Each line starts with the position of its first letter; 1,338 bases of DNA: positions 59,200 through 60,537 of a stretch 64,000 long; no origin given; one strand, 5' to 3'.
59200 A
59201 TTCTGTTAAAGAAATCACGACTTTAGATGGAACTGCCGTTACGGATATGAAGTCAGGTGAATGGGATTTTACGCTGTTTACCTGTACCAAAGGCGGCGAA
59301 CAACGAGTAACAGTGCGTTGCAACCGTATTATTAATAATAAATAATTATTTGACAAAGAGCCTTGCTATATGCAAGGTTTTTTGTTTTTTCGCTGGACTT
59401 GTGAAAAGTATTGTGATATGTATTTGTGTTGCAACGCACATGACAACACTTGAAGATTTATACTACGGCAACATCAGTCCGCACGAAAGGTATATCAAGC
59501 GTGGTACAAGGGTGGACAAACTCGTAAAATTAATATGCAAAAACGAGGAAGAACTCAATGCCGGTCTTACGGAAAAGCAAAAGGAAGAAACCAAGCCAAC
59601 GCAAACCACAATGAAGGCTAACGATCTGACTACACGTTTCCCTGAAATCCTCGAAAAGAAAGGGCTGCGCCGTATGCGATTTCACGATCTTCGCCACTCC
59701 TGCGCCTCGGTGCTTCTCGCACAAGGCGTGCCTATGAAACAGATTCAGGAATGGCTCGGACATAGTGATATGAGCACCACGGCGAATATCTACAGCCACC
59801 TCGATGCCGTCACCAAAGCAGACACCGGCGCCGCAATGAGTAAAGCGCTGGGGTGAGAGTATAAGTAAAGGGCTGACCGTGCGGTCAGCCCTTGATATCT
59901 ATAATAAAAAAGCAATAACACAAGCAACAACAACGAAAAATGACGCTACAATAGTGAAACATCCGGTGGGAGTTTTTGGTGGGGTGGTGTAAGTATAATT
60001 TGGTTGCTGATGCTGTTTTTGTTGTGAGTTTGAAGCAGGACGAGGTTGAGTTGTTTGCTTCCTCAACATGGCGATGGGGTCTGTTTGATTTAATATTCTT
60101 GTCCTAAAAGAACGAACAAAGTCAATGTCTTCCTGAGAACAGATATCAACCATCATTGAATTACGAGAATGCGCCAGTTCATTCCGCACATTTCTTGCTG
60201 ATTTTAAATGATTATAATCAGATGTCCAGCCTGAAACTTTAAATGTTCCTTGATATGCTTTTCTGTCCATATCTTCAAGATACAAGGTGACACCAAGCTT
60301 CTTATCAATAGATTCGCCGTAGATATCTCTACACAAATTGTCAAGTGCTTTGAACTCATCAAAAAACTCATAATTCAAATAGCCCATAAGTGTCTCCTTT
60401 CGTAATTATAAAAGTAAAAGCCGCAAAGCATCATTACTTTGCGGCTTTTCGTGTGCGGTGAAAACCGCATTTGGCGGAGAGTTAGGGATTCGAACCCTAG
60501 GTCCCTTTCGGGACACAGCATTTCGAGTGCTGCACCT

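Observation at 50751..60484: AT-rich ~9.7 kb island inserted into the 3' end of tRNA-Ser(CGA), bounded by a 15 bp direct repeat, carrying a complete sortase-pilus locus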

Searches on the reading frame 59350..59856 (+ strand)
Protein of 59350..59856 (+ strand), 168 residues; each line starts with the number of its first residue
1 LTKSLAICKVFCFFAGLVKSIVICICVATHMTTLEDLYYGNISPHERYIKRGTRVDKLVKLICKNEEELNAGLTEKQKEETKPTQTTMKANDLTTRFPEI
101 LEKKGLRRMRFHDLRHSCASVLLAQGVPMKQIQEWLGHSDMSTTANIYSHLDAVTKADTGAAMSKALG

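Call 7: search_protein_families(library=pfam, proteins=[window:59350-59856:+], max_evalue=0.01)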
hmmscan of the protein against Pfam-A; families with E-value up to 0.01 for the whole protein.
window:59350-59856:+ (168 aa): 2 families
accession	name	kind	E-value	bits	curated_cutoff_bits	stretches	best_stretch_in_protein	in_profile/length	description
PF00589.27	Phage_integrase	-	1.5e-16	61.1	27.1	1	85-152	102-169/172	Phage integrase family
PF20648.2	DUF6809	-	7.9e-13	49.5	27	1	31-82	1-53/85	Family of unknown function (DUF6809)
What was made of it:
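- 59440..59856 (+): In-frame fusion of the DUF6809 N-terminal half with the last ~75-85 residues of a tyrosine integrase. This is the remnant of the recombination module. The integrase part, 59602-59856, has 53.7% GC. Pfam PF20648 plus PF00589 (call 7).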

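Call 24: find_homologous_proteins(query=window:59350-59856:+)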
Query window:59350-59856:+ (168 aa): 3300 proteins with E <= 0.001 among 3343 candidates; the best 120 are listed.
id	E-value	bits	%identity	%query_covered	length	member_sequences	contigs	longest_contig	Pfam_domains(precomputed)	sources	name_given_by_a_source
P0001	2.9e-85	302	100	82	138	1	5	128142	PF00589.28,PF20648.3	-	-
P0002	4.6e-70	252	83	82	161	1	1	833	PF00589.28,PF20648.3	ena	-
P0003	2.9e-51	191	60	48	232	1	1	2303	PF00589.28,PF20648.3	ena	-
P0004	1.0e-37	147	62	77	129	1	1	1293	PF00589.28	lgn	-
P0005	2.3e-37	146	56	51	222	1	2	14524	PF00589.28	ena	-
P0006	5.1e-36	142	61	77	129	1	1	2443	PF00589.28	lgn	-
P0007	4.7e-35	139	81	48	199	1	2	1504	PF00589.28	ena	-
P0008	4.2e-34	136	80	48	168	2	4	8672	PF00589.28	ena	-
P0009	8.0e-34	135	84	45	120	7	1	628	PF00589.28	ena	-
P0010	1.0e-33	134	53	72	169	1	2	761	PF00589.28,PF20648.3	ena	-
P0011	1.0e-33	134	84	45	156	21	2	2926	PF00589.28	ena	-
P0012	1.3e-33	134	84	45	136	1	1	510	PF00589.28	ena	-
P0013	1.5e-33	134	80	48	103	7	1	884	PF00589.28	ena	-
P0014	1.5e-33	134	84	45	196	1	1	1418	PF00589.28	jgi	jgi:integrase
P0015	1.7e-33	134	84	45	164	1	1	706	PF12728.14,PF00589.28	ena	-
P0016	1.8e-33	134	84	45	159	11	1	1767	PF00589.28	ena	-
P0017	2.4e-33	133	84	45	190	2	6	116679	PF00589.28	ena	-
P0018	2.5e-33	133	80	48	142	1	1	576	PF00589.28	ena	-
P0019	2.9e-33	133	83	45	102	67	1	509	PF00589.28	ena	-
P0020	2.9e-33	133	83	45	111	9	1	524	PF00589.28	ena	-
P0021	4.0e-33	132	84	45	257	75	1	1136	PF00589.28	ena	-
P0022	4.3e-33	132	84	45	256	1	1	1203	PF00589.28,PF13481.13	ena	-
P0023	4.6e-33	132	84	45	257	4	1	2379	PF00589.28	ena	-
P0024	4.7e-33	132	82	45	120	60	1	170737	PF00589.28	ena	-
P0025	4.8e-33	132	83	45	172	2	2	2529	PF00589.28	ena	-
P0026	5.4e-33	132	84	45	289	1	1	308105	PF00589.28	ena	-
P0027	5.8e-33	132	83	45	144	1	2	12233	PF00589.28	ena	-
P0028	1.2e-32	131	83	45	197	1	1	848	PF00589.28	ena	-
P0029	2.8e-32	130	77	48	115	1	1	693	PF00589.28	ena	-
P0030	2.8e-32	130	65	58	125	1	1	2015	PF20648.3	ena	-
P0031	2.9e-32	130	67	58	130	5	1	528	PF20648.3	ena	-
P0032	6.4e-32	128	80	45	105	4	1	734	PF00589.28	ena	-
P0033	9.0e-32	128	77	48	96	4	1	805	PF00589.28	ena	-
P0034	1.1e-31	128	68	57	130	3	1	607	PF20648.3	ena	-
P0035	1.2e-31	128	78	48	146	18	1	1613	PF00589.28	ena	-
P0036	1.7e-31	127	74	48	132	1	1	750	PF00589.28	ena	-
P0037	2.1e-31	127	80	45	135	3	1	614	PF00589.28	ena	-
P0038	2.6e-31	127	78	48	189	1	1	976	PF00589.28,PF02195.27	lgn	-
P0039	2.8e-31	126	76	48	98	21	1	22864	PF00589.28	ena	-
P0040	3.5e-31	126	78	48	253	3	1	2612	PF00589.28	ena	-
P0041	4.3e-31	126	69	55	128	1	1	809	PF20648.3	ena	-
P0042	5.1e-31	126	79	45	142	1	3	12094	PF00589.28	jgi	-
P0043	5.2e-31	126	86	43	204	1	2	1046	PF00589.28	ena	-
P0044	5.6e-31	125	79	45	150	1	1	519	PF00589.28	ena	-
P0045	6.0e-31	125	75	47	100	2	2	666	PF00589.28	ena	-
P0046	9.5e-31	125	75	48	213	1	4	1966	PF00589.28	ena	-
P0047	1.4e-30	124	73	47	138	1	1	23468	PF20648.3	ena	-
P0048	2.2e-30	123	83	42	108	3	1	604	PF00589.28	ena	-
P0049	2.3e-30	123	80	45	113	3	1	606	PF00589.28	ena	-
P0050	2.9e-30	123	75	48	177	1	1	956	PF00589.28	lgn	-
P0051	3.8e-30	123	76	48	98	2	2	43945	PF00589.28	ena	-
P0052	4.7e-30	122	43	87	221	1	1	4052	PF00589.28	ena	-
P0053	4.9e-30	122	94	38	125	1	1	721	PF00589.28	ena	-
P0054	7.6e-30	122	77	46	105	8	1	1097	PF00589.28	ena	-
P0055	7.9e-30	122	98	31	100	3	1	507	PF20648.3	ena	-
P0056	8.3e-30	122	98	36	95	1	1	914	PF00589.28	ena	-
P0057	9.2e-30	121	79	42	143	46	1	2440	PF20648.3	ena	-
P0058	1.2e-29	121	81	41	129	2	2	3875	PF00589.28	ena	-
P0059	1.4e-29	121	61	63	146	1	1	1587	PF20648.3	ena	-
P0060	2.6e-29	120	80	45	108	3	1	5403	PF00589.28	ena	-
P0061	2.7e-29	120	69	55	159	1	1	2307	PF20648.3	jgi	-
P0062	2.7e-29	120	70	55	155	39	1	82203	PF20648.3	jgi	-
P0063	2.8e-29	120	58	63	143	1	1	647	PF20648.3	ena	-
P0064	2.8e-29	120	100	35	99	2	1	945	PF00589.28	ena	-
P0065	3.0e-29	120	73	48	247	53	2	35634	PF00589.28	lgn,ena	-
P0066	4.7e-29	119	75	48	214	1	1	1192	PF00589.28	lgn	-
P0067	7.0e-29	119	71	48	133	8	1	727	PF00589.28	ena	-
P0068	7.8e-29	118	80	42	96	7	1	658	PF20648.3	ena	-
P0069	9.7e-29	118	72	47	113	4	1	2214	PF00589.28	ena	-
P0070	1.1e-28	118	71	48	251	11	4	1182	PF00589.28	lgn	-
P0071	1.2e-28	118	69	48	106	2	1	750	PF00589.28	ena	-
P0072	2.3e-28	117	71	48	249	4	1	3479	PF00589.28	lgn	-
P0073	2.4e-28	117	63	48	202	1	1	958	PF00589.28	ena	-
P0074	2.5e-28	117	70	48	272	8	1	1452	PF00589.28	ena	-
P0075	2.6e-28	117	70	48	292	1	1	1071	PF00589.28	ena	-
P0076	2.9e-28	117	70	48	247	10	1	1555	PF00589.28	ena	-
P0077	4.0e-28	116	84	39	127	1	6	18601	PF20648.3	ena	-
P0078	4.5e-28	116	69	48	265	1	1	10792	PF00589.28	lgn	-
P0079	6.0e-28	116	49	79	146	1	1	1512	PF02452.24,PF00589.28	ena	-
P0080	6.3e-28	115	69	48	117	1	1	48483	PF00589.28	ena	-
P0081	6.3e-28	115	90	37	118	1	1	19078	PF00589.28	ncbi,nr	ncbi:MAG: tyrosine-type recombinase/integrase [Clostridia bacterium]|nr:tyrosine-type recombinase/in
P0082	8.0e-28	115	65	48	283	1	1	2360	PF14659.13,PF00589.28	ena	-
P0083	8.0e-28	115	69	48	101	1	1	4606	PF00589.28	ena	-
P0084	8.0e-28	115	70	48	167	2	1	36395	PF00589.28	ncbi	-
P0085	8.4e-28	115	73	45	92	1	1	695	PF00589.28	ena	-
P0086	9.0e-28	115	69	48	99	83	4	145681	PF00589.28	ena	-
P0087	1.2e-27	115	75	45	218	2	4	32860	PF14200.13,PF00589.28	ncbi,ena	-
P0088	1.2e-27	115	75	45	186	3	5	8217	PF00589.28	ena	-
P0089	1.2e-27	115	69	52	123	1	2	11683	PF20648.3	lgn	-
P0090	1.3e-27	114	69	48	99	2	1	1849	PF00589.28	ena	-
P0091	1.3e-27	114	70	48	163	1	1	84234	PF00589.28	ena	-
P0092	1.4e-27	114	71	45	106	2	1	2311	PF00589.28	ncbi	-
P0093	1.5e-27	114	65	53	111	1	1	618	PF20648.3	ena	-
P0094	1.7e-27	114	68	55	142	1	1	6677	PF20648.3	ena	-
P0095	1.7e-27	114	69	48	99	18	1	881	PF00589.28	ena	-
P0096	1.7e-27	114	68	48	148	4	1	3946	PF00589.28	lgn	-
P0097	1.8e-27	114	65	48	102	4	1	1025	PF00589.28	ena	-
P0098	2.0e-27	114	50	71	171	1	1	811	PF00589.28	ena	-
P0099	2.3e-27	114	70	48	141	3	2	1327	PF00589.28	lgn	-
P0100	2.3e-27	114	69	48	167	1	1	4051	PF00589.28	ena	-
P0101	2.3e-27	114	69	48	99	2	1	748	PF00589.28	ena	-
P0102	2.4e-27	114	66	55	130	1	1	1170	PF20648.3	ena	-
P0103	2.5e-27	114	66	49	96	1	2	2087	PF00589.28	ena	-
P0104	2.5e-27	114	65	48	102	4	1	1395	PF00589.28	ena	-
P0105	2.6e-27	113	70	48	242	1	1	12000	PF00589.28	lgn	-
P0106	2.7e-27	113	64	49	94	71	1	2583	PF00589.28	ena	-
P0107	2.7e-27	113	67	48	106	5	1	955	PF00589.28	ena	-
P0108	2.7e-27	113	68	48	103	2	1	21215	PF00589.28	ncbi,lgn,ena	-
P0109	2.8e-27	113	69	48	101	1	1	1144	PF00589.28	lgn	-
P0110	2.8e-27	113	77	41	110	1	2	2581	PF00589.28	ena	-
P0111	2.8e-27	113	83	39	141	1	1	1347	PF20648.3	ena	-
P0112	3.0e-27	113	69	48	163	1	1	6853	PF00589.28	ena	-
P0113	3.0e-27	113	71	49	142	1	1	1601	PF20648.3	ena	-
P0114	3.2e-27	113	68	48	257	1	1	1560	PF00589.28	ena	-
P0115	3.2e-27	113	69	48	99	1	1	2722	PF00589.28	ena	-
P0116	3.6e-27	113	65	49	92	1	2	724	PF00589.28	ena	-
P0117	3.6e-27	113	46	82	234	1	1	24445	PF00589.28,PF20648.3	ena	-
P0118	3.9e-27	113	70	48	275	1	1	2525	PF00589.28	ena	-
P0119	4.2e-27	113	59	48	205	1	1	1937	PF00589.28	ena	-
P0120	4.3e-27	113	66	48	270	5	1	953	PF00589.28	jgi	jgi:integrase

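Call 26: find_encoding_contigs(protein=P0026, flank=10000, max_places=3)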
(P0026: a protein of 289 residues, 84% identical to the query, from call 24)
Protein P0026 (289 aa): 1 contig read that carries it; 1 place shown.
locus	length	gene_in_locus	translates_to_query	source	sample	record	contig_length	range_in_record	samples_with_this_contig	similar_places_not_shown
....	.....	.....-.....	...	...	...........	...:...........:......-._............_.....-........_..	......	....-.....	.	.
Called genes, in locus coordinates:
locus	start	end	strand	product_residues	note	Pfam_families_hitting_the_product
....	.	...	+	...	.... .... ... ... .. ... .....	-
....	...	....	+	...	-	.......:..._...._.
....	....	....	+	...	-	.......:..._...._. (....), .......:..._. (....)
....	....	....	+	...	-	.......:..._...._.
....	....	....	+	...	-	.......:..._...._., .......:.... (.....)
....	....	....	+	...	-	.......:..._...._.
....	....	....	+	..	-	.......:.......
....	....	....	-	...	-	-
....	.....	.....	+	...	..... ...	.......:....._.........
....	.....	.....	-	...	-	-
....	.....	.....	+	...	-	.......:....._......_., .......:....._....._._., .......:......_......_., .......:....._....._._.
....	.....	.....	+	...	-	-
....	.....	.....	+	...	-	-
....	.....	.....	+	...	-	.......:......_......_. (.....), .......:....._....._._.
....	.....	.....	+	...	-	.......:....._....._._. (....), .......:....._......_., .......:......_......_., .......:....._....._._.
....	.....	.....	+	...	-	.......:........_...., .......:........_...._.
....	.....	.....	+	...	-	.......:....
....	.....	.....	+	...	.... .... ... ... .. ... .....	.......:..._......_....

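Call 27: find_encoding_contigs(protein=P0017, flank=10000, max_places=4)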
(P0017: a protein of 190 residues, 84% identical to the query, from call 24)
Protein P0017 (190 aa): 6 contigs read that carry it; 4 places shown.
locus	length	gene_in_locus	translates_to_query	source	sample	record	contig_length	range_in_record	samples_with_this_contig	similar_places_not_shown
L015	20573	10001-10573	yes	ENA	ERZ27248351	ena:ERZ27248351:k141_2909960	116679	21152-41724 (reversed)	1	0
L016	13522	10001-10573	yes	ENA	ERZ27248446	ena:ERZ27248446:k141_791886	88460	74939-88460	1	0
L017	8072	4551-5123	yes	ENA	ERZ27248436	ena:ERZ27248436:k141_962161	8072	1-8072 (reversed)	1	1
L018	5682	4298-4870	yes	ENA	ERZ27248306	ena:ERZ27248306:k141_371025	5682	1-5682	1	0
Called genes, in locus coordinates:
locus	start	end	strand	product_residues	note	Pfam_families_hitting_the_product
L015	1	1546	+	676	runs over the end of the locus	PF00069:Pkinase, PF07714:PK_Tyr_Ser-Thr, PF14531:Kinase-like (weak), PF03109:ABC1, PF03793:PASTA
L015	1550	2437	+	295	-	PF16745:RsgA_N, PF03193:RsgA_GTPase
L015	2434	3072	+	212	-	PF01973:MptE-like (weak), PF04263:TPK_catalytic, PF04265:TPK_B1_binding (weak)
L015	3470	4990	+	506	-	PF12673:SipL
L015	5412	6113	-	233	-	-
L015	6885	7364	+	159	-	-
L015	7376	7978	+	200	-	-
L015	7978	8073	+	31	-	-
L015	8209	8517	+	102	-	-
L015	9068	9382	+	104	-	PF12728:HTH_17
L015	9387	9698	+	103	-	-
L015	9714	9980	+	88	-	-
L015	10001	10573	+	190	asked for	PF00589:Phage_integrase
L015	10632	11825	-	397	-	PF01381:HTH_3, PF07022:Phage_CI_repr (faint), PF12844:HTH_19, PF13443:HTH_26, PF13560:HTH_31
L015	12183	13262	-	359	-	-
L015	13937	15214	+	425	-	PF01841:Transglut_core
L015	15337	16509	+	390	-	PF01841:Transglut_core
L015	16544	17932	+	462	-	PF03062:MBOAT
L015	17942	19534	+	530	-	PF16822:ALGX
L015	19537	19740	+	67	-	PF05979:DUF896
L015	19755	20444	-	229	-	PF00702:Hydrolase, PF13419:HAD_2, PF13242:Hydrolase_like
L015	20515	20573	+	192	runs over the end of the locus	PF02545:Maf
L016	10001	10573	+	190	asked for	PF00589:Phage_integrase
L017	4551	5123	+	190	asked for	PF00589:Phage_integrase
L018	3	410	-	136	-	?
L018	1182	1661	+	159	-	-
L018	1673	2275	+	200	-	-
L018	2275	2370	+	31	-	-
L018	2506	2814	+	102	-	-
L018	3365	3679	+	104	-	PF12728:HTH_17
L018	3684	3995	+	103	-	-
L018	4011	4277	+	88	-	-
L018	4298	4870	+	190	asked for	PF00589:Phage_integrase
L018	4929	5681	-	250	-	?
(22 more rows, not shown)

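Call 41: search_protein_families(library=ncbifam, proteins=[window:59350-59856:+], max_evalue=0.001)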
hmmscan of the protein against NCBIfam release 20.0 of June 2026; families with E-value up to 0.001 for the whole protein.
window:59350-59856:+ (168 aa): 9 families
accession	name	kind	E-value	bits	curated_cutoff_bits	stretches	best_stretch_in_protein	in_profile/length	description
NF040815.2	recomb_XerA_Arch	equivalog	2.7e-13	50.1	220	1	84-153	187-256/263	site-specific tyrosine recombinase/integron integrase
TIGR02224.1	recomb_XerC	equivalog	1e-12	48.1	335.15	1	81-154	207-280/295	tyrosine recombinase XerC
TIGR02225.1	recomb_XerD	equivalog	9.5e-12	44.8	329.6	1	86-153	209-276/290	site-specific tyrosine recombinase XerD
TIGR02249.1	integrase_gron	subfamily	2.5e-10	40.2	265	1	99-153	248-302/315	integron integrase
NF001399.0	PRK00283.1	subfamily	9.5e-10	38.2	279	1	109-152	242-284/300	tyrosine recombinase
NF011946.0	PRK15417.1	equivalog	4e-08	32.8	435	1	97-163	261-327/337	integron integrase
NF003462.0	PRK05084.1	equivalog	4.3e-05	22.4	267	1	108-158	302-351/360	tyrosine recombinase XerS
NF002331.0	PRK01287.1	subfamily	5.7e-05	22.2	371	1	87-150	247-311/365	site-specific tyrosine recombinase XerC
NF007370.0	PRK09870.1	subfamily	0.00099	18.8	221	0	109-144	138-173/200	tyrosine-type DNA invertase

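Call 69: search_protein_families(library=phrogs, proteins=[window:59440-59856:+], max_evalue=0.001)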
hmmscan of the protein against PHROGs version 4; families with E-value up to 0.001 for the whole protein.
window:59440-59856:+ (138 aa): 6 families
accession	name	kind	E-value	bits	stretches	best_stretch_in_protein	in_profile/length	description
phrog_1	-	integration and excision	9.6e-19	69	1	61-135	376-449/611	integrase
phrog_216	-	integration and excision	4.2e-14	53.3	1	22-129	118-232/301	integrase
phrog_7685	-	integration and excision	3.1e-12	47.5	1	55-126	159-228/240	integrase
phrog_23271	-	unknown function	1.7e-07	32.1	1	72-129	3-59/67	-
phrog_35951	-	unknown function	6.4e-06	27.6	1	69-125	11-66/97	-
phrog_25190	-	integration and excision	2.1e-05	25.8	1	60-121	28-89/109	integrase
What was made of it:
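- On CIME (decayed integrative element that keeps its att sites): Pfam, NCBIfam and PHROG scans of all island ORFs found no complete recombinase, excisionase, relaxase or conjugation gene (calls 7, 41, 69).
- Tried and rejected: Nothing found (calls 41, 69).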

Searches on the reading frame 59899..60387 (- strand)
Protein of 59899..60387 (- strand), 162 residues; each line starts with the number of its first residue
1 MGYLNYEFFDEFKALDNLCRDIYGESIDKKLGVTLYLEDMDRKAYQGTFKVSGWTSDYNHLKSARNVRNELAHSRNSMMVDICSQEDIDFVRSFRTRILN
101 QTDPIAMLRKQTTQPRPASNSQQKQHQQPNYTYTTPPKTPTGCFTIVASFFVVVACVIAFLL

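Call 7: search_protein_families(library=pfam, proteins=[window:59899-60387:-], max_evalue=0.01)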
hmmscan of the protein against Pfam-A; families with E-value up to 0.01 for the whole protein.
window:59899-60387:- (162 aa): 1 family
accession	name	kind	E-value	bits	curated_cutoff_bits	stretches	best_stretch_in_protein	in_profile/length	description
PF20185.3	DUF6548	-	2.8e-41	141.5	27.3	1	7-161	2-159/164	Family of unknown function (DUF6548)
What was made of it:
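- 59899..60387 (-): DUF6548 protein with a C-terminal membrane helix; function unknown. It is the element gene nearest the tRNA. PF20185 2.8e-41 (call 7).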

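Call 41: search_protein_families(library=ncbifam, proteins=[window:59899-60387:-], max_evalue=0.001)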
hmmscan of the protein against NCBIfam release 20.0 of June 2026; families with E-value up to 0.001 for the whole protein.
window:59899-60387:- (162 aa): 0 families

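Call 69: search_protein_families(library=phrogs, proteins=[window:59899-60387:-], max_evalue=0.001)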
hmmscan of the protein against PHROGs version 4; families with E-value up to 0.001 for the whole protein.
window:59899-60387:- (162 aa): 0 families
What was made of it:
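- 59899..60387 (-): No PHROG or NCBIfam match (calls 41, 69).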
